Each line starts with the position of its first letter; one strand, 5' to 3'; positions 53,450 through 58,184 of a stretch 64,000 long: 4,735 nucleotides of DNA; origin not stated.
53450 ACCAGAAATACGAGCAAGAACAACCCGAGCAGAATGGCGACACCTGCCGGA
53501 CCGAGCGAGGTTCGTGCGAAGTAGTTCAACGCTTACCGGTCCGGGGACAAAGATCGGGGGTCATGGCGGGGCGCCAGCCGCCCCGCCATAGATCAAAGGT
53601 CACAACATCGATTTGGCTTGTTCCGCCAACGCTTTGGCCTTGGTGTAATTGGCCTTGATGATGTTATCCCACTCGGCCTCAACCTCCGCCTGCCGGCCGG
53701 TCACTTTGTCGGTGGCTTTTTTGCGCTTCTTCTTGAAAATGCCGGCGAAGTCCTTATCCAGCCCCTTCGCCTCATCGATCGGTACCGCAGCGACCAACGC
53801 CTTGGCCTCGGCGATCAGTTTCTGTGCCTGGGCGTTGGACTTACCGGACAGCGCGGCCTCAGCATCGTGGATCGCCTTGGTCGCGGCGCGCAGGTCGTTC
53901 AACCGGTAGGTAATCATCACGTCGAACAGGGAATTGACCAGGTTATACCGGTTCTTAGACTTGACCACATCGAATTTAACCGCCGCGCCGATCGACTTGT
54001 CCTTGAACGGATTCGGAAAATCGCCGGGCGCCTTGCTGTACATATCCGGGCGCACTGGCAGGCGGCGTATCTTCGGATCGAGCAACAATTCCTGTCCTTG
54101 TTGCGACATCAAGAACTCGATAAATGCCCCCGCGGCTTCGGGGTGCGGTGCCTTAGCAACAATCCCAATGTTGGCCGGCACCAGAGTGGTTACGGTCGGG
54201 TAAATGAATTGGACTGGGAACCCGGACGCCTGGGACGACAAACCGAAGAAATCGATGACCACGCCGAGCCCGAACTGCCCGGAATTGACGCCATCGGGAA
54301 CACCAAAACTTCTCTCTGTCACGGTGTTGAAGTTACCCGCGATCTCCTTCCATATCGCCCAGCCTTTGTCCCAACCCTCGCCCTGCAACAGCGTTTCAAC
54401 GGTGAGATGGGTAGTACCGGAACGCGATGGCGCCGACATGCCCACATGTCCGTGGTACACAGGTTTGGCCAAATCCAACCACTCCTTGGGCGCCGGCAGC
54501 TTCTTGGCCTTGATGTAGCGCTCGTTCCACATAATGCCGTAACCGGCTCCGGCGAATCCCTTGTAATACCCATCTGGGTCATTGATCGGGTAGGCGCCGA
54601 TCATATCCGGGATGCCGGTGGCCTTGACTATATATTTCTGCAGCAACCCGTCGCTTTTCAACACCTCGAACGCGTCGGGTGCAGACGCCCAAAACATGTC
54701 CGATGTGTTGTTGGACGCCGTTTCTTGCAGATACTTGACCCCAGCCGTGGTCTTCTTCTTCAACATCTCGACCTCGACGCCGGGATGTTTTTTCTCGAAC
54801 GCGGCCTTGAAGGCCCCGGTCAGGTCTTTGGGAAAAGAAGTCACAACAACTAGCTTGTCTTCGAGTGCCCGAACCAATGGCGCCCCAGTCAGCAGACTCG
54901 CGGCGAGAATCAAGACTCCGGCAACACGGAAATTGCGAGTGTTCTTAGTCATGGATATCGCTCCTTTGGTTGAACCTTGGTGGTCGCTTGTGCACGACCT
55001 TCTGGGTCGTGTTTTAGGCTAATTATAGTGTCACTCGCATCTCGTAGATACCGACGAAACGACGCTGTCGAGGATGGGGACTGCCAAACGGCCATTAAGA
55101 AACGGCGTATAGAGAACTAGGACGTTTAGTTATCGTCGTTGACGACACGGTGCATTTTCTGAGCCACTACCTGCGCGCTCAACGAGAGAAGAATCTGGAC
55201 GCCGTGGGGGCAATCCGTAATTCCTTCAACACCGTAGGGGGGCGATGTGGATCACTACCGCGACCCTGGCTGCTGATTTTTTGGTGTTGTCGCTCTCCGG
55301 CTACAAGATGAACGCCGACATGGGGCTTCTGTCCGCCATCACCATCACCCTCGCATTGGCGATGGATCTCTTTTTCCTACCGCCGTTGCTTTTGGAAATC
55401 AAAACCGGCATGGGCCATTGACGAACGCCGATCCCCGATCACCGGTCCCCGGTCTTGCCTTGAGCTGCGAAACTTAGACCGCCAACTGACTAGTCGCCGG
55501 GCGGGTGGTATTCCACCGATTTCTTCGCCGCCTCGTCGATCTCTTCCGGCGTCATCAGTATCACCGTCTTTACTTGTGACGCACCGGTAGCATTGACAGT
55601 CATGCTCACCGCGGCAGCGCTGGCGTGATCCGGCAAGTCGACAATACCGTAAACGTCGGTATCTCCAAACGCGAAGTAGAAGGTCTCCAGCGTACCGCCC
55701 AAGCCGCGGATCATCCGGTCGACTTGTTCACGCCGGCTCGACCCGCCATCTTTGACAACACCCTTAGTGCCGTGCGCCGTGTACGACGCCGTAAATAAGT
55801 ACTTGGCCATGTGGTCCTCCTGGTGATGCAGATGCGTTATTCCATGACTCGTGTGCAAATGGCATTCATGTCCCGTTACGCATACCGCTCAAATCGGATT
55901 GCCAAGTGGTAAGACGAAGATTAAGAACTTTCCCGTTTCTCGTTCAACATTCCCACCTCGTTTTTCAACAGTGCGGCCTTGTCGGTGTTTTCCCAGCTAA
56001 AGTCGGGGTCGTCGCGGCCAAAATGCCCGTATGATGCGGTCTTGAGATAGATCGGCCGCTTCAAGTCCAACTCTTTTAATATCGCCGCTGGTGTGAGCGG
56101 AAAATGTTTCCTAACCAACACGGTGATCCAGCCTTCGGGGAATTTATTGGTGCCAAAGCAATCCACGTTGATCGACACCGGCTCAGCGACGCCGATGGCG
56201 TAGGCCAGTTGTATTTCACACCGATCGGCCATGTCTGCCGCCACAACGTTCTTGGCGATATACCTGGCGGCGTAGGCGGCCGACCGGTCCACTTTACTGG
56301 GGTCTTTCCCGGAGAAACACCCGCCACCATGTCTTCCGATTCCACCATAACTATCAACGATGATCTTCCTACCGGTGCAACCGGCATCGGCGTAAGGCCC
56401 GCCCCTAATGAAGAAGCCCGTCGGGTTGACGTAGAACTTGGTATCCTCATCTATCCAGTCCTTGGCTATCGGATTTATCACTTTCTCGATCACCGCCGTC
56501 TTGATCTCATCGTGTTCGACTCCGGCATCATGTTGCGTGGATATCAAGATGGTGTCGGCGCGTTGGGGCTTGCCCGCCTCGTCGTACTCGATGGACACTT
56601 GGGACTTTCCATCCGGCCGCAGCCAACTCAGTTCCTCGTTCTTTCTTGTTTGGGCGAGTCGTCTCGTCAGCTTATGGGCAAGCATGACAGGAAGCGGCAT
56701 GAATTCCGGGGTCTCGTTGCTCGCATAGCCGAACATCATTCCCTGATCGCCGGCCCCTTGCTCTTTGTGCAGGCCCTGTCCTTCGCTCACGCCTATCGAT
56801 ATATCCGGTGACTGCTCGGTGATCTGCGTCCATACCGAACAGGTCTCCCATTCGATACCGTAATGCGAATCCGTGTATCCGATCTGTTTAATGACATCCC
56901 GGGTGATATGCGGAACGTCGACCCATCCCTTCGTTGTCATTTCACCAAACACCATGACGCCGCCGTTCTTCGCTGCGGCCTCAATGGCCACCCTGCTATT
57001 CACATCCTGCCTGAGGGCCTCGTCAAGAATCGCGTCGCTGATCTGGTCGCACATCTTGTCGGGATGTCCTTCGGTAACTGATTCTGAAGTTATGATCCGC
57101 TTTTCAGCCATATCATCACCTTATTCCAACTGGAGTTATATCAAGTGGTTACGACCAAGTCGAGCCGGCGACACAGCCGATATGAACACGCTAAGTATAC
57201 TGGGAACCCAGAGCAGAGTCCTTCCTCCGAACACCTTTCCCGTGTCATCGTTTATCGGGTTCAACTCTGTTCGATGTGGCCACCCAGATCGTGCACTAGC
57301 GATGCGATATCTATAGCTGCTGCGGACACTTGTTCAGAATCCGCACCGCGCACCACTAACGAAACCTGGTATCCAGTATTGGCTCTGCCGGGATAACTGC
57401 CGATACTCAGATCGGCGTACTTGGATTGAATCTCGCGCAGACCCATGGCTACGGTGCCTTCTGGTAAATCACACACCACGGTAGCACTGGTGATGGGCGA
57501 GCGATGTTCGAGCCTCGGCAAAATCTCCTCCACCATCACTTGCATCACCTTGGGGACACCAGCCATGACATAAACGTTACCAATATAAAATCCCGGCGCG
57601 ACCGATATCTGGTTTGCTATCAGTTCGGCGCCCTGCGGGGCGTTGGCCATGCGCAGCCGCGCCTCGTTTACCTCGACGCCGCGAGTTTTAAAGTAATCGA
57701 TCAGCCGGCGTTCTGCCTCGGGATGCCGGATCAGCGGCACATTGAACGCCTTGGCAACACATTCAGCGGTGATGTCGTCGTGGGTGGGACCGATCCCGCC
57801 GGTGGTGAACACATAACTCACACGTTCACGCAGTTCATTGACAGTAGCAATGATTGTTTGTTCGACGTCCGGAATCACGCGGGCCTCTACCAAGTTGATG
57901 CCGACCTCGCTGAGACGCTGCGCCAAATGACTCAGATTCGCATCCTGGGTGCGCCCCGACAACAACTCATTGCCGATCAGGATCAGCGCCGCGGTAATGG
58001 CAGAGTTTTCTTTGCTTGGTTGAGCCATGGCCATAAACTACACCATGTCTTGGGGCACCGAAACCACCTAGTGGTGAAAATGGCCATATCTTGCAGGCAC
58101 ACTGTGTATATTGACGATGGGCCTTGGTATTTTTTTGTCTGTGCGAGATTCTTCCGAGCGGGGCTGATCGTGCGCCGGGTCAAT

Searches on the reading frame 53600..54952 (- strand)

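Call 29: search_protein_families(library=pfam, proteins=[window:53600-54952:-], max_evalue=1)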
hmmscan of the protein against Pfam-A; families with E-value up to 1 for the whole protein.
window:53600-54952:- (450 aa): 4 families
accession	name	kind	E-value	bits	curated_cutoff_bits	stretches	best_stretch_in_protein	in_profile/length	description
PF13343.11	SBP_bac_6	-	3.1e-26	92.8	24.6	1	83-294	3-215/245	Bacterial extracellular solute-binding protein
PF13531.11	SBP_bac_11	-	5.1e-16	59.6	25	1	41-290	9-221/227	Bacterial extracellular solute-binding protein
PF01547.30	SBP_bac_1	-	1.3e-12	48.8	26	1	44-288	10-307/307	Bacterial extracellular solute-binding protein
PF12849.12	PBP_like_2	-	0.006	16.8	27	1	33-79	12-58/267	PBP superfamily domain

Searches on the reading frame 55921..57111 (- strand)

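Call 29: search_protein_families(library=pfam, proteins=[window:55921-57111:-], max_evalue=1)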
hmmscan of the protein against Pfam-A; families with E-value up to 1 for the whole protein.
window:55921-57111:- (396 aa): 3 families
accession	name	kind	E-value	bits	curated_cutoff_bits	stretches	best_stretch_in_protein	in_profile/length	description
PF02773.21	S-AdoMet_synt_C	-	6.3e-64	214.5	25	1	237-374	2-137/138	S-adenosylmethionine synthetase, C-terminal domain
PF02772.21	S-AdoMet_synt_M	-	7.6e-49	165.3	29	1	117-234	1-120/120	S-adenosylmethionine synthetase, central domain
PF00438.25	S-AdoMet_synt_N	-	1.9e-39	134.6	33.1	1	5-102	2-99/99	S-adenosylmethionine synthetase, N-terminal domain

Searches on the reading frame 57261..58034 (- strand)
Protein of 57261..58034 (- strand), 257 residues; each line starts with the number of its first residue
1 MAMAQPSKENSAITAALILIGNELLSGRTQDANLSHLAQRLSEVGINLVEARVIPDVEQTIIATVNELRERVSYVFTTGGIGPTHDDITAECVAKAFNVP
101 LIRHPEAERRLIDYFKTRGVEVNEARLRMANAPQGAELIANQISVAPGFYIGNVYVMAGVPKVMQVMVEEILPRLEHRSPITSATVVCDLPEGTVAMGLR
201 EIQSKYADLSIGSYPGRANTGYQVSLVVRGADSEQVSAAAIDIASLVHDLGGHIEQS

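Call 29: search_protein_families(library=pfam, proteins=[window:57261-58034:-], max_evalue=1)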
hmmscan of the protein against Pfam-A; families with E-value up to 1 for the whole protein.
window:57261-58034:- (257 aa): 3 families
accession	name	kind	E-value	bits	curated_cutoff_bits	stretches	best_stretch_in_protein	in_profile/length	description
PF00994.29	MoCF_biosynth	-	2.7e-31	108.6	26.6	1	17-177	2-144/144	Probable molybdopterin binding domain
PF24102.1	FLAD1_M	-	1.4e-14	54.1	27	1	181-246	2-68/78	FAD synthase, middle domain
PF07980.17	SusD_RagB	-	0.28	11.2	23.1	1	38-72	158-192/297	SusD family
